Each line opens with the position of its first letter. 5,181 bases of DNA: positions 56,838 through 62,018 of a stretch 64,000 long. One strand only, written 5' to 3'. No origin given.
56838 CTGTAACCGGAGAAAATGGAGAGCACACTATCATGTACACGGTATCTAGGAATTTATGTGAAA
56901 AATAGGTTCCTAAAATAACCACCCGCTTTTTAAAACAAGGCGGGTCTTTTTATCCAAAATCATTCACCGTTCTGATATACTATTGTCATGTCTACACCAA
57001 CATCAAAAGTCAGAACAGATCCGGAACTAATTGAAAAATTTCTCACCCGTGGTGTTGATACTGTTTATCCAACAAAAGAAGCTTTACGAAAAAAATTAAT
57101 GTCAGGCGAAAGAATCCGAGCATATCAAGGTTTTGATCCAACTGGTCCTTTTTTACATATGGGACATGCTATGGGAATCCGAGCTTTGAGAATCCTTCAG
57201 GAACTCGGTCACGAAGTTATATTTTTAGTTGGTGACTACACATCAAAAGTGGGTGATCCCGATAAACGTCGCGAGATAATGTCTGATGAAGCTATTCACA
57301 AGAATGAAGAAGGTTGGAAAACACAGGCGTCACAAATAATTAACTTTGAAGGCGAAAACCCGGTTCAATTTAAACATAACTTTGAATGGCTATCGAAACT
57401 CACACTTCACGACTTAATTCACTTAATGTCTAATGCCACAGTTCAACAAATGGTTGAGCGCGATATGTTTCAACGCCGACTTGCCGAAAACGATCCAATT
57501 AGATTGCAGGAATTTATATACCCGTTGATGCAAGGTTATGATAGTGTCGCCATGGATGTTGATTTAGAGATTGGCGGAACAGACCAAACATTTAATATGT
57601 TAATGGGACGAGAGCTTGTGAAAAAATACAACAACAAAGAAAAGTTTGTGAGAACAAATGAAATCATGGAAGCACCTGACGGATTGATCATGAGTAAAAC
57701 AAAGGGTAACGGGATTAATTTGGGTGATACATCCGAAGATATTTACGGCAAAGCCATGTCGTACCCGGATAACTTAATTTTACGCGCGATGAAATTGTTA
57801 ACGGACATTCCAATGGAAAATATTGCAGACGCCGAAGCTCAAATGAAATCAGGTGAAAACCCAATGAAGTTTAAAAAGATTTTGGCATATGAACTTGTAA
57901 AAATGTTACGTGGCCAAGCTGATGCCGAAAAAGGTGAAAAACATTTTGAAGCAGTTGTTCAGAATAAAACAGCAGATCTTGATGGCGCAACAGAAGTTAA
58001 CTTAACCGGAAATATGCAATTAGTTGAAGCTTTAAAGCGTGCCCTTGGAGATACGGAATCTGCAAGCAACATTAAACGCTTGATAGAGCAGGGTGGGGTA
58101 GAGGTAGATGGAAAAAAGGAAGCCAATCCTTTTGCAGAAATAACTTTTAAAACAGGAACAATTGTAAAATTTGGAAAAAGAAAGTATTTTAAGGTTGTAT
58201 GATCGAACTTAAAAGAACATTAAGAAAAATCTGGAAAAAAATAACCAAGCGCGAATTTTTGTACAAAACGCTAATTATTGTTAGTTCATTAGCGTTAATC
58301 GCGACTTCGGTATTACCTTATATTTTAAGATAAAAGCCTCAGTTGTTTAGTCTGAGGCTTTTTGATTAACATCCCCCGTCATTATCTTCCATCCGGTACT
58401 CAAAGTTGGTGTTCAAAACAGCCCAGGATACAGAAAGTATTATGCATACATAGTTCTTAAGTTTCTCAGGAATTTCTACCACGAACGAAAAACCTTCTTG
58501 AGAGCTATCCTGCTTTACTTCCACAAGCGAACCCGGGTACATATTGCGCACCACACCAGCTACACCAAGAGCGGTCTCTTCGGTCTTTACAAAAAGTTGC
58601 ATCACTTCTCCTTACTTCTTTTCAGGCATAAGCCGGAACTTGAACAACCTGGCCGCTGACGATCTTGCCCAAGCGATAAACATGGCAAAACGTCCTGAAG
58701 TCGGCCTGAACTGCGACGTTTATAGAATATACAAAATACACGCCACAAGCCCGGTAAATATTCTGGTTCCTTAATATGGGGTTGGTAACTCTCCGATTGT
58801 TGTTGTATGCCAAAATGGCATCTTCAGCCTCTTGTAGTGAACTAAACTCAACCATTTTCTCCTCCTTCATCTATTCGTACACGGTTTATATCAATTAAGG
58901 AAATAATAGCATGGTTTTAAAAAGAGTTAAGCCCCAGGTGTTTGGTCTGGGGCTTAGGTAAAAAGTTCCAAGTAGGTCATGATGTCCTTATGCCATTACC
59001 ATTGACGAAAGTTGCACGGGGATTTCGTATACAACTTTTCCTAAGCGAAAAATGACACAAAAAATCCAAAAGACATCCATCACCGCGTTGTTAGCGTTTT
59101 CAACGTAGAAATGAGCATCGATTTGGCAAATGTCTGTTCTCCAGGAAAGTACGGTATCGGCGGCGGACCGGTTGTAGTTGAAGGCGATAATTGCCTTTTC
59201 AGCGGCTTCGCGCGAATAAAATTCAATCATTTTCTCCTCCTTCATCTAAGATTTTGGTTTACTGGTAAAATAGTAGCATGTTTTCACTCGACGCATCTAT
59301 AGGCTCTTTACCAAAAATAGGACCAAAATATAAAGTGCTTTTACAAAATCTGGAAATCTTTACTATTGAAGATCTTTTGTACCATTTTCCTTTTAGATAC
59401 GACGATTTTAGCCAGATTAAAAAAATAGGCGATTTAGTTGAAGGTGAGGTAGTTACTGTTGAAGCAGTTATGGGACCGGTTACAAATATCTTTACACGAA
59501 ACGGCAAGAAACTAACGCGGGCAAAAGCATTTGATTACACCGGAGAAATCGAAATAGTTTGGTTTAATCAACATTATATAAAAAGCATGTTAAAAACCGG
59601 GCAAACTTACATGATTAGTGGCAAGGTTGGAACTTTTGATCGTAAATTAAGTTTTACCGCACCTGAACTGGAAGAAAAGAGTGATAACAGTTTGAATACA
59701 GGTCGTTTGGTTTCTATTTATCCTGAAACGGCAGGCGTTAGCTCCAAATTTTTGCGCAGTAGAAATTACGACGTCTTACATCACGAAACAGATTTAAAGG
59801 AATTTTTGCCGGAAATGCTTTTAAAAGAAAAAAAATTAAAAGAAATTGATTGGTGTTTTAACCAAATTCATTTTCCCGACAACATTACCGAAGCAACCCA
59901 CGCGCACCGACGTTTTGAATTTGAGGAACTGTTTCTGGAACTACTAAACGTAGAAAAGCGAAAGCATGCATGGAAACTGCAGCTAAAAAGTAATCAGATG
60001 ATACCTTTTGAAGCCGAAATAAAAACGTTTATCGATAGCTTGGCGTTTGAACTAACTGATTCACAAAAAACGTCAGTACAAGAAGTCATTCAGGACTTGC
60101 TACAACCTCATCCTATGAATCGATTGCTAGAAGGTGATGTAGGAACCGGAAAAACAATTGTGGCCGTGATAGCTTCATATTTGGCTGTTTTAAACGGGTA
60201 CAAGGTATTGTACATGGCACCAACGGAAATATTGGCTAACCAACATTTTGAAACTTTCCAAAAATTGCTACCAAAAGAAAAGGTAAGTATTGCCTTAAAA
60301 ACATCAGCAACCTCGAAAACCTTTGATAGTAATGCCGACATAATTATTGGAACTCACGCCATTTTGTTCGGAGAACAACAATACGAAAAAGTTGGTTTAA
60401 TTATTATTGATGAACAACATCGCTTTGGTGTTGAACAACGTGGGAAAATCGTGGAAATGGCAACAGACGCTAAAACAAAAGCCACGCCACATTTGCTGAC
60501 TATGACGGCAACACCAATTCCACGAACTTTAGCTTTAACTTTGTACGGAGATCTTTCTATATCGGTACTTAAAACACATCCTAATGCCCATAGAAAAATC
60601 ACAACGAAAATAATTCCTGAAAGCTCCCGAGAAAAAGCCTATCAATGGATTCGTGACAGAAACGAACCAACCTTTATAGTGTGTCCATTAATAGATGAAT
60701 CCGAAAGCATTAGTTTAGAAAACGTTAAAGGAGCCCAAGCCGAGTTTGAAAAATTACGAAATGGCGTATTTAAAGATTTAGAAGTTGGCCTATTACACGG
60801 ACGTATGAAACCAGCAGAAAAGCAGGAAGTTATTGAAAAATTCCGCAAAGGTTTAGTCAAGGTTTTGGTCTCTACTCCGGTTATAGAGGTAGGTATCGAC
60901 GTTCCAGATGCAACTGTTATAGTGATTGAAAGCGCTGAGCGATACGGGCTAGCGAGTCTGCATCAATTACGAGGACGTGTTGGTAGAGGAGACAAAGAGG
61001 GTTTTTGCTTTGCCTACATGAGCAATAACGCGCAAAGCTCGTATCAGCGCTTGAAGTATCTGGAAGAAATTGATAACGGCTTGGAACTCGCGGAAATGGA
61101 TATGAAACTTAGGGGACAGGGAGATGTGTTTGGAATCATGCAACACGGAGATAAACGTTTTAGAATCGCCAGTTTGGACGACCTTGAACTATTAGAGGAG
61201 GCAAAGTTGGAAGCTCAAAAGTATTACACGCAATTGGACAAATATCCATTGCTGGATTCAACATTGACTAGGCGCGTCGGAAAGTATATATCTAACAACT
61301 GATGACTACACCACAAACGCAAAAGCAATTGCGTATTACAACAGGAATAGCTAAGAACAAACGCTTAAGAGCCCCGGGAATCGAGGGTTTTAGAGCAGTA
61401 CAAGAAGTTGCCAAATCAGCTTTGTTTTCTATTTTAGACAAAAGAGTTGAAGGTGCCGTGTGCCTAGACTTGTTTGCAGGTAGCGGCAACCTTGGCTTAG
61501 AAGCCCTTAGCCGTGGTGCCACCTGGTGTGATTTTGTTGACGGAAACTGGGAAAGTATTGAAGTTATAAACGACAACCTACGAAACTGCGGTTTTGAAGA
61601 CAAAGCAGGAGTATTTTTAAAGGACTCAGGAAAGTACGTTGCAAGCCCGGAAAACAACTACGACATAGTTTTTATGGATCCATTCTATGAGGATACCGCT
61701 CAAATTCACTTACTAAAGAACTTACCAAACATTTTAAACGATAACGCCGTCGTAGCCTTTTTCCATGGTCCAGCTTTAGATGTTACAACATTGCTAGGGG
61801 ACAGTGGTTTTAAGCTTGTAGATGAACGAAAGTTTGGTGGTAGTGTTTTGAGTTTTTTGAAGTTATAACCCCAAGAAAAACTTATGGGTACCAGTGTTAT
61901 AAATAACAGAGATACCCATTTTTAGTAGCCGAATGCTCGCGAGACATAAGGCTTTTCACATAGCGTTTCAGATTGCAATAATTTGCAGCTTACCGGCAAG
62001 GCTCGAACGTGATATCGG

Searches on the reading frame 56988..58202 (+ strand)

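Call 18: search_protein_families(library=pfam, proteins=[window:56988-58202:+], max_evalue=0.001)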
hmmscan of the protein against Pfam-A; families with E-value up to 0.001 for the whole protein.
window:56988-58202:+ (404 aa): 1 family
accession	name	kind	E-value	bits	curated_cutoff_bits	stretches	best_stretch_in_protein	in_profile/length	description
PF00579.31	tRNA-synt_1b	-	3.1e-65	220.8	21.1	1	40-323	3-290/292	tRNA synthetases class I (W and Y)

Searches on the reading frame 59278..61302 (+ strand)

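Call 18: search_protein_families(library=pfam, proteins=[window:59278-61302:+], max_evalue=0.001)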
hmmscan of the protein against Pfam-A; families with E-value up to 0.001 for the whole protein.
window:59278-61302:+ (674 aa): 9 families
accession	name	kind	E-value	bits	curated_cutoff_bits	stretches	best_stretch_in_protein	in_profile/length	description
PF00270.35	DEAD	-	5.5e-25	88.5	26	1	268-418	5-164/167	DEAD/DEAH box helicase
PF17191.10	RecG_wedge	-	2e-22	79.9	23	1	13-161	7-153/162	RecG wedge domain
PF00271.37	Helicase_C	-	2e-19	70.3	23.5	1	460-570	13-108/110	Helicase conserved C-terminal domain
PF04851.21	ResIII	-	1.3e-17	64.7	22.5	1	257-413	2-162/164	Type III restriction enzyme, res subunit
PF01336.31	tRNA_anti-codon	-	2.9e-10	40.4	27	1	54-132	3-73/75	OB-fold nucleic acid binding domain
PF22590.2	Cas3-like_C_2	-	5e-08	33.6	27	1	479-571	8-104/106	CRISPR-associated nuclease/helicase Cas3, C-terminal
PF13604.12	AAA_30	-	5.8e-07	29.9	27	1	269-401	8-118/191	AAA domain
PF01695.23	IstB_IS21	-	0.00053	20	24.1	1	210-320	24-133/238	IstB-like ATP binding protein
PF07517.20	SecA_DEAD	-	0.0009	19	24.6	0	282-346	93-157/290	SecA DEAD-like domain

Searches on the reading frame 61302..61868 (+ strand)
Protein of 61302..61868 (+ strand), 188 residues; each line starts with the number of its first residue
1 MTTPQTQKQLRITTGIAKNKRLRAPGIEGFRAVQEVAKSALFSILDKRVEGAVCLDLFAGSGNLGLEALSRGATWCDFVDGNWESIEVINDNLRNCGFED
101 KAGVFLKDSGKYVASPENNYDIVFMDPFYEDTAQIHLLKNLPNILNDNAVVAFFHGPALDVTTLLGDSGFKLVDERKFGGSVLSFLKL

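Call 88: find_encoding_contigs(protein=window:61302-61868:+, flank=10000, max_places=2)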
Protein window:61302-61868:+ (188 aa): 18 contigs read that carry it; 2 places shown.
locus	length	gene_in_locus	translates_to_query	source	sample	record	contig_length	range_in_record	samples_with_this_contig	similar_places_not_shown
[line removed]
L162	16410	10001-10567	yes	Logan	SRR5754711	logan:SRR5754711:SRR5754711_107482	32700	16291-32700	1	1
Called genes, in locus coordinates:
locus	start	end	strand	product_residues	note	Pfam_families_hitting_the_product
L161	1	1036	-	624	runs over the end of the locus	PF03483:B3_4, PF03484:B5, PF17759:tRNA_synthFbeta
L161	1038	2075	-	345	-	PF02912:Phe_tRNA-synt_N, PF01409:tRNA-synt_2d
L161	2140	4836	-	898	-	PF00912:Transgly, PF00905:Transpeptidase, PF17957:Big_7 (weak)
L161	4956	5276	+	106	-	-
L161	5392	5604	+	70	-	-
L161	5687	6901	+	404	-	PF00579:tRNA-synt_1b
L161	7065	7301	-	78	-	-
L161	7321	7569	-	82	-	-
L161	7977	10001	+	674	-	PF17191:RecG_wedge, PF01336:tRNA_anti-codon, PF00270:DEAD, PF04851:ResIII, PF13604:AAA_30 (weak), PF00271:Helicase_C, PF22590:Cas3-like_C_2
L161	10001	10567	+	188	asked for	PF03602:Cons_hypoth95, PF05175:MTS (weak)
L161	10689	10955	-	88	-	-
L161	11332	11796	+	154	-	PF01029:NusB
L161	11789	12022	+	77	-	-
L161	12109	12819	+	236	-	PF22935:RM44_endonuclase (faint), PF14622:Ribonucleas_3_3, PF00636:Ribonuclease_3, PF00035:dsrm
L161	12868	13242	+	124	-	PF00886:Ribosomal_S16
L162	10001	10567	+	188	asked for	PF03602:Cons_hypoth95, PF05175:MTS (weak)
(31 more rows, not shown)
